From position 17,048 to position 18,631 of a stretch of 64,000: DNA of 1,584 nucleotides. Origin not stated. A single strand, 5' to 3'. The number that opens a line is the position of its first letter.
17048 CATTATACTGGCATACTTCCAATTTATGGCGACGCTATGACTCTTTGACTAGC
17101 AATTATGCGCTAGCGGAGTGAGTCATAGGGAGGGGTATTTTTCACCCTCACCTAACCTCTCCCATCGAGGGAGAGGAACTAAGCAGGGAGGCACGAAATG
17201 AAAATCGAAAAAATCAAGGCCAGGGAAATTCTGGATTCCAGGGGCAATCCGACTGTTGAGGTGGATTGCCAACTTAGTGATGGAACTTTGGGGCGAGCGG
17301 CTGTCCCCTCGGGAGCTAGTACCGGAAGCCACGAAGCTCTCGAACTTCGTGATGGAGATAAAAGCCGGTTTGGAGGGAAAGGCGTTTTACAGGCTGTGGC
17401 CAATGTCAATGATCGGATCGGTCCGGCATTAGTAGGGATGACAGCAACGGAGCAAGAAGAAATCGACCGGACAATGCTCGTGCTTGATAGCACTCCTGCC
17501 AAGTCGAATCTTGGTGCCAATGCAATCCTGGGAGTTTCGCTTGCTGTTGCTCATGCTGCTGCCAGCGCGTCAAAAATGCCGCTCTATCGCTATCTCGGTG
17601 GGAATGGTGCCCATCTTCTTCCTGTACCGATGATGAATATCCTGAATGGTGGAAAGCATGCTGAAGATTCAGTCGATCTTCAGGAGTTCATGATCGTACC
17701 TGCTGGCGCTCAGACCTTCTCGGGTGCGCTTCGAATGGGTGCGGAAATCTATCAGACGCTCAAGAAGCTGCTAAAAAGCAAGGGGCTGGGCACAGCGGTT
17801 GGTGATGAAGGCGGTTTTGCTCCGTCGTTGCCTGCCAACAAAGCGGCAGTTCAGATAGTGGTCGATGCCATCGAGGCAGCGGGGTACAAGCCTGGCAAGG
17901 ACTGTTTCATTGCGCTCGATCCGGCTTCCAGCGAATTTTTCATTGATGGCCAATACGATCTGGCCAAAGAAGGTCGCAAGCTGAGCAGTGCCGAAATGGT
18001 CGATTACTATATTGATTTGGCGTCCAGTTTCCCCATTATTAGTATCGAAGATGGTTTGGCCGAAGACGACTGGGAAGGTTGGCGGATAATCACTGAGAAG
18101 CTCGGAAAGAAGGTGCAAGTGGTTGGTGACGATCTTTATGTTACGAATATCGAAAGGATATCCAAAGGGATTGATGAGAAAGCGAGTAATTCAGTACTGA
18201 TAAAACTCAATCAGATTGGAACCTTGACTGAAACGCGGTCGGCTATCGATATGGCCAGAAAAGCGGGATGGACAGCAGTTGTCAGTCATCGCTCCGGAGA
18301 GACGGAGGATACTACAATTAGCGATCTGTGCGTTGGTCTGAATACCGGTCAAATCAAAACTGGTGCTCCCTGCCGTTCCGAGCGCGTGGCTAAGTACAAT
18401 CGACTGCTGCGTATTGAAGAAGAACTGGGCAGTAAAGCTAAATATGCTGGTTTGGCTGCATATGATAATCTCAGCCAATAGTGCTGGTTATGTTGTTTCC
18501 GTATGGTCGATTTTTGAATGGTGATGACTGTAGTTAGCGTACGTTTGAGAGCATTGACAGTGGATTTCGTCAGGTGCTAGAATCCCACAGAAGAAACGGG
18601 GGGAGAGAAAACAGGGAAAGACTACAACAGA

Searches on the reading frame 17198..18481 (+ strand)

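Call 7: search_protein_families(library=pfam, proteins=[window:17198-18481:+])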
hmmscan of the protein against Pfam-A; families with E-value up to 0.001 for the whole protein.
window:17198-18481:+ (427 aa): 4 families
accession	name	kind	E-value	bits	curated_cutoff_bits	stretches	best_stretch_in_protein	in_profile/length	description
PF00113.28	Enolase_C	-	5.4e-132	440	21.5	1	139-421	2-292/296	Enolase, C-terminal TIM barrel domain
PF03952.21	Enolase_N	-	6.4e-61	204.7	35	1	3-133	1-131/131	Enolase, N-terminal domain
PF07476.17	MAAL_C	-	0.00014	21.6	27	1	299-382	133-215/249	Methylaspartate ammonia-lyase C-terminus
PF13378.12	MR_MLE_C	-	0.00063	19.9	29.4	0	277-362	69-152/219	Enolase C-terminal domain-like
